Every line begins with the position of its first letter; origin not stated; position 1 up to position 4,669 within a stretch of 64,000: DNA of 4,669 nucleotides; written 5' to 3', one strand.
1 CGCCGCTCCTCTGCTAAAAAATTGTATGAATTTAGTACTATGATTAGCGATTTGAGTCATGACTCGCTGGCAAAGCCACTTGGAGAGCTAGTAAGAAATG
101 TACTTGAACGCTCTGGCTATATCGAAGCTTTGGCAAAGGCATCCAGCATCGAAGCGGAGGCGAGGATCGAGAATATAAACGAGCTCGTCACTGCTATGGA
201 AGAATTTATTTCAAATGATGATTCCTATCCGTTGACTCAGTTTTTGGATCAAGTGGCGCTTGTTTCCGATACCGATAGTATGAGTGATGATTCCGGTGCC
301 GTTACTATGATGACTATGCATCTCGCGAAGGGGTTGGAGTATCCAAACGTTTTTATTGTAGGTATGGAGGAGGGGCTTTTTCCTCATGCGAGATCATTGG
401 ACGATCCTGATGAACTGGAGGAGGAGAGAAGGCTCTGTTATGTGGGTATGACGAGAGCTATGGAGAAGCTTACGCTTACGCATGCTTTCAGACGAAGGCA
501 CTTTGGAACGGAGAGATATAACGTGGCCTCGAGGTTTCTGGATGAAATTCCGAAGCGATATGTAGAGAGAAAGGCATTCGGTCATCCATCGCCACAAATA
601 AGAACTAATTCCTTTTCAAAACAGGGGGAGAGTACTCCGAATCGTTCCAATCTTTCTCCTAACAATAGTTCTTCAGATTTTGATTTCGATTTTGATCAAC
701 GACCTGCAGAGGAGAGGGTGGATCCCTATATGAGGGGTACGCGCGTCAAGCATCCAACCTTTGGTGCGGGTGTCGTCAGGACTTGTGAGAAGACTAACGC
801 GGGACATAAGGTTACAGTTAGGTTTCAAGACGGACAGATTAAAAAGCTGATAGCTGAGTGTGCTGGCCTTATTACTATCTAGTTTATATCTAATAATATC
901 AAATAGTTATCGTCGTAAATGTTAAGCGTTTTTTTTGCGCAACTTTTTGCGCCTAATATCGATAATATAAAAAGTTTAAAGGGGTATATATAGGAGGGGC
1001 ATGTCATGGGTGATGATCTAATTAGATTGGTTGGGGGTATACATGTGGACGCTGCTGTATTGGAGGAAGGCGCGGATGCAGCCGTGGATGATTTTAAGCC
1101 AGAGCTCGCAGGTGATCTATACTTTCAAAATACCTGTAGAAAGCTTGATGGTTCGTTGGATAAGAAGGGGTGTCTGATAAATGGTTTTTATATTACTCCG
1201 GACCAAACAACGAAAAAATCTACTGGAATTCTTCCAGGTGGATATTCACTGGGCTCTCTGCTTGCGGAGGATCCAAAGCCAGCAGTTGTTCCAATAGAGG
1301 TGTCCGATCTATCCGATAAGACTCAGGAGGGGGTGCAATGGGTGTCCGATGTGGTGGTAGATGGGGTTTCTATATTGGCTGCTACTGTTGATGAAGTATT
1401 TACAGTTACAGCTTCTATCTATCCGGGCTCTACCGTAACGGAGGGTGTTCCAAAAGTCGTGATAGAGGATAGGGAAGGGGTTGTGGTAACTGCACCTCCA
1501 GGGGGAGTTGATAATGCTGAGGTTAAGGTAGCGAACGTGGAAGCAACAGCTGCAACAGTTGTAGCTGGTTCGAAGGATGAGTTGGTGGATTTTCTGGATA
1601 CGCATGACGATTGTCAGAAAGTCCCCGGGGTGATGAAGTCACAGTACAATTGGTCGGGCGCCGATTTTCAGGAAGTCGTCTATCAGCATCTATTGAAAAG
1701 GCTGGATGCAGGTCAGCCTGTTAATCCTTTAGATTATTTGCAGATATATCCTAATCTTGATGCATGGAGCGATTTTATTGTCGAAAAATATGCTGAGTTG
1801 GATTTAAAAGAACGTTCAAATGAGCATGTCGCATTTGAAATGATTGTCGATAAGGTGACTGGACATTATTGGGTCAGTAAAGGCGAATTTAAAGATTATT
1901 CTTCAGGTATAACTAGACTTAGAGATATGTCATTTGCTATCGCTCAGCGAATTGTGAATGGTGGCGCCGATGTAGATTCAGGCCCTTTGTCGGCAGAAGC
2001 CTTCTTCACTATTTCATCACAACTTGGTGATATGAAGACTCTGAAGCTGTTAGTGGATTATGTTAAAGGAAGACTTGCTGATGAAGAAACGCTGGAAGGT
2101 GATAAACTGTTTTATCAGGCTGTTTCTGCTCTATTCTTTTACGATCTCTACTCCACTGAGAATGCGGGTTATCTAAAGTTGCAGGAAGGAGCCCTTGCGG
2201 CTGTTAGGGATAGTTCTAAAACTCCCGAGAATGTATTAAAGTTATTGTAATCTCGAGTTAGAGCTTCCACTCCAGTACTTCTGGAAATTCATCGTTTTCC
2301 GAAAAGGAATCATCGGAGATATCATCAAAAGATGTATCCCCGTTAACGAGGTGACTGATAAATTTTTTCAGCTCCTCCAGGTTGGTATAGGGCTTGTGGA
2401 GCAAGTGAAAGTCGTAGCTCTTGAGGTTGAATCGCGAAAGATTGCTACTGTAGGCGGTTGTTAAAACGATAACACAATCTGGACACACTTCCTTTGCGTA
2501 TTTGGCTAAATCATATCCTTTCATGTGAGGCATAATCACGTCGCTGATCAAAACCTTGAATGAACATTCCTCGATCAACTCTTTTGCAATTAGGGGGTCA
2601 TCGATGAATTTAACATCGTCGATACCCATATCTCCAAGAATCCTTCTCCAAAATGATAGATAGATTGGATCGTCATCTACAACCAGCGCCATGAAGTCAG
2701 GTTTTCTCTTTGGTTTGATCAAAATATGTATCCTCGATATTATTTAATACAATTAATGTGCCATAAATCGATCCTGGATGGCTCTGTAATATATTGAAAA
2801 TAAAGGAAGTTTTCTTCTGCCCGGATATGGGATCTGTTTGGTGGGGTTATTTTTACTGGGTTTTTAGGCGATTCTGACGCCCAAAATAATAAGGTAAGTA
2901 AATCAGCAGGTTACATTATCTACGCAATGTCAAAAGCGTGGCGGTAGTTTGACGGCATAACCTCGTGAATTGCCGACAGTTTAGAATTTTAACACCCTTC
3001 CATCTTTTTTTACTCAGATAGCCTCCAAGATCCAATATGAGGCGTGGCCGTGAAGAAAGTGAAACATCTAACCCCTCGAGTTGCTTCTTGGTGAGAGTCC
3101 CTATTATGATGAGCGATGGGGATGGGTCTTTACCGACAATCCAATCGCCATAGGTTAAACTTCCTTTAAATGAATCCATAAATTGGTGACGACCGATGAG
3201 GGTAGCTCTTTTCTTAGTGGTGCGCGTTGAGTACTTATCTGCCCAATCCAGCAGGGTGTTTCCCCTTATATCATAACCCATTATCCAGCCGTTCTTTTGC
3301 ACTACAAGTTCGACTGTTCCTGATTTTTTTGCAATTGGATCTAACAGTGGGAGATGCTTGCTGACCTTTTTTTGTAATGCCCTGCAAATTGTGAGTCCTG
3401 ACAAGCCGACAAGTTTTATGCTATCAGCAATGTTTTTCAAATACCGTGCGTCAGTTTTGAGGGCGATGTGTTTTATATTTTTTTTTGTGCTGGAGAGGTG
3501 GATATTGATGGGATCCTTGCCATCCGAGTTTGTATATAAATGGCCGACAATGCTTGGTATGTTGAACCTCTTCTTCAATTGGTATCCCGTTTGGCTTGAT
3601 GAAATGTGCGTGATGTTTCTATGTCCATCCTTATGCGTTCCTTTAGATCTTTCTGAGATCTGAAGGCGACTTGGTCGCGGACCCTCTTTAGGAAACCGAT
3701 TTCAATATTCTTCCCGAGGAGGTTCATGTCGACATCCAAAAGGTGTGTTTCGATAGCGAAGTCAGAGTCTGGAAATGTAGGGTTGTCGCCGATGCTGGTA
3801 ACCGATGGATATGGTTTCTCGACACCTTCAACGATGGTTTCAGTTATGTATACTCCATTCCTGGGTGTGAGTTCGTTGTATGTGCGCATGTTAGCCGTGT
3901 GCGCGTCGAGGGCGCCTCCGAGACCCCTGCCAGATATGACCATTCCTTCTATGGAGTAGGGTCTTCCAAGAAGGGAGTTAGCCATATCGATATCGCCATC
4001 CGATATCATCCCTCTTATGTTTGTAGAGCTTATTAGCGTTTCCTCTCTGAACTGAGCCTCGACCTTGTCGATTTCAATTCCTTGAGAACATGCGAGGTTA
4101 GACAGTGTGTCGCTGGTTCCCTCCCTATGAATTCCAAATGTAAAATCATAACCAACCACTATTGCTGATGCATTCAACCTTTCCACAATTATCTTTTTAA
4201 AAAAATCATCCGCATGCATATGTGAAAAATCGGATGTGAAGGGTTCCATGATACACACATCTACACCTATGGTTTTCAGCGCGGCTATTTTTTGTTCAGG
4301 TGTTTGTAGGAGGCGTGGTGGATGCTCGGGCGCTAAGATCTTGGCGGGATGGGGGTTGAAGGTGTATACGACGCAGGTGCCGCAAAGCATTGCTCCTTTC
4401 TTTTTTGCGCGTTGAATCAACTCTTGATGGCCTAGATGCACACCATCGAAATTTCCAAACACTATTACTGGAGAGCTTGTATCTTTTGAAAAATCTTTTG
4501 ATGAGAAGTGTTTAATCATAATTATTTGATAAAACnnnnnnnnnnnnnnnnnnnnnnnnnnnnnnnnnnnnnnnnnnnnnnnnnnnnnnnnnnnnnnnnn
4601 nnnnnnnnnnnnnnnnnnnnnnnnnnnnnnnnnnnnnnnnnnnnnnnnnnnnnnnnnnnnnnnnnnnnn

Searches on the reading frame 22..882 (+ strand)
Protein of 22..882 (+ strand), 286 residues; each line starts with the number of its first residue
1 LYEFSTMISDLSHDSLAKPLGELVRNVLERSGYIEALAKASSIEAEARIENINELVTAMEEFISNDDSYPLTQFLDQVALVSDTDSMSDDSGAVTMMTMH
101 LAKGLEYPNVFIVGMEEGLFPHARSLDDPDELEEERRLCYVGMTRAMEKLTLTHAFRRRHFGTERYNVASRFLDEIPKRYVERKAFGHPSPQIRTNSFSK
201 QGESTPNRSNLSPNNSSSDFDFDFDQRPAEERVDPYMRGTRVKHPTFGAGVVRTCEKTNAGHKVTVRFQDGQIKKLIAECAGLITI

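Call 10: search_protein_families(library=pfam, proteins=[window:22-882:+], max_evalue=0.00001)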
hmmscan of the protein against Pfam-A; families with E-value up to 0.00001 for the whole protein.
window:22-882:+ (286 aa): 2 families
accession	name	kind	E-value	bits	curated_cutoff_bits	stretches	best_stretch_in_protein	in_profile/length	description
PF13361.12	UvrD_C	-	3.2e-33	116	25.6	1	37-154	223-347/350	UvrD-like helicase C-terminal domain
PF13538.12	UvrD_C_2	-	4.9e-10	39.6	27.4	1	95-152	3-51/52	UvrD-like helicase C-terminal domain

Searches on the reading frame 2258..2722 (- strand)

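Call 79: search_protein_families(library=pfam, proteins=[window:2258-2722:-], max_evalue=0.05)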
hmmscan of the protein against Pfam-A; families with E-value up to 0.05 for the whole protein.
window:2258-2722:- (154 aa): 1 family
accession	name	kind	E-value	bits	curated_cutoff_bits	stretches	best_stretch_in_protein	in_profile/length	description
PF00072.30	Response_reg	-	4.4e-14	53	30.2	1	13-120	2-108/111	Response regulator receiver domain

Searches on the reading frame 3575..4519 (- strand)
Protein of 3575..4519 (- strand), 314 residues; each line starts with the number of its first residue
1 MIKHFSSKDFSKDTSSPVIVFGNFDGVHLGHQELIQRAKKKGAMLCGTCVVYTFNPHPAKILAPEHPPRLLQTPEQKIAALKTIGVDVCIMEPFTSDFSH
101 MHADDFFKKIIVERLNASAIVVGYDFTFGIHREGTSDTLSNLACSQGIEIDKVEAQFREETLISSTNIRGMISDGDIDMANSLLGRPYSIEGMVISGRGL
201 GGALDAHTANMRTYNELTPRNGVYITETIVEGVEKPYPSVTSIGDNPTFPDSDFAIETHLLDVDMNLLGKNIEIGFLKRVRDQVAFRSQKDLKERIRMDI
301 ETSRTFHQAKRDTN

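Call 10: search_protein_families(library=pfam, proteins=[window:3575-4519:-], max_evalue=0.00001)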
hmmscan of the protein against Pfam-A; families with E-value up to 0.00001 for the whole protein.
window:3575-4519:- (314 aa): 2 families
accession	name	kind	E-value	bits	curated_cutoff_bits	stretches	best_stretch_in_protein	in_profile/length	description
PF06574.18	FAD_syn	-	6.4e-47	159.7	27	1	13-167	4-158/158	FAD synthetase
PF01687.23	Flavokinase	-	2.9e-32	111.9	19.6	1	184-305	1-122/124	Riboflavin kinase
